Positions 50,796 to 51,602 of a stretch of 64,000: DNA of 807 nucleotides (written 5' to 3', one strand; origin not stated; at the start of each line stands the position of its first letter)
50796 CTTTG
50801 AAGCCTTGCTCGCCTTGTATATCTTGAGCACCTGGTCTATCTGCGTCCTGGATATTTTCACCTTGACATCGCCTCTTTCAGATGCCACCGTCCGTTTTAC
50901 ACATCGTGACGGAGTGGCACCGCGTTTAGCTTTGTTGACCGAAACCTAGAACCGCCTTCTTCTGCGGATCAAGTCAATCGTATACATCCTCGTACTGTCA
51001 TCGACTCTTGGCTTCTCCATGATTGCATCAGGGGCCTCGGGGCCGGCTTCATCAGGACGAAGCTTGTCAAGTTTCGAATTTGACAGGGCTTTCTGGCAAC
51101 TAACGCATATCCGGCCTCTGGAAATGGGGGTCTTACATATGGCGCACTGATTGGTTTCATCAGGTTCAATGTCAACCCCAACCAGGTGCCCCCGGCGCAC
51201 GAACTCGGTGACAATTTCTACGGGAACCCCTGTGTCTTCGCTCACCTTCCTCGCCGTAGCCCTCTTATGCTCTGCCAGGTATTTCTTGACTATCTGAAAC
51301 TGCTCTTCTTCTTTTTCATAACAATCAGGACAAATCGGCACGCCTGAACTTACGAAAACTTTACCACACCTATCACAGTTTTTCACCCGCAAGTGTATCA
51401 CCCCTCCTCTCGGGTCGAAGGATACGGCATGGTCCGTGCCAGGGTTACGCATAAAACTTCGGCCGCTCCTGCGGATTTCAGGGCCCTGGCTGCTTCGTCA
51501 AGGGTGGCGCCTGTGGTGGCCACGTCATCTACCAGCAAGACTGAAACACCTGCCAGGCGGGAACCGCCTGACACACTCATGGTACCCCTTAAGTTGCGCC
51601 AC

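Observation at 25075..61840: Window-wide pattern: many independent short tandem-repeat arrays, mostly with unit lengths divisible by 3, sitting in 5' regions or gene termini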

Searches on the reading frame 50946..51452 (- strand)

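Call 60: search_protein_families(library=pfam, proteins=[window:50946-51452:-], max_evalue=0.01)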
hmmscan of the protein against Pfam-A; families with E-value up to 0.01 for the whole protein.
window:50946-51452:- (168 aa): 4 families
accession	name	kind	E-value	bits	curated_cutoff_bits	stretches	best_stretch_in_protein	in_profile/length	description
PF13248.11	Zn_ribbon_3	-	1.4e-05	24.8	27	1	24-44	3-22/26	zinc-ribbon domain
PF12773.13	DZR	-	0.00044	20.8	27.3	0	97-124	9-35/45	Double zinc ribbon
PF18912.6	DZR_2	-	0.00096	19.4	27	0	102-123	9-31/56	Double zinc ribbon domain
PF07191.17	Zn_ribbon_6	-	0.006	17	25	0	99-125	15-41/67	Double zinc ribbon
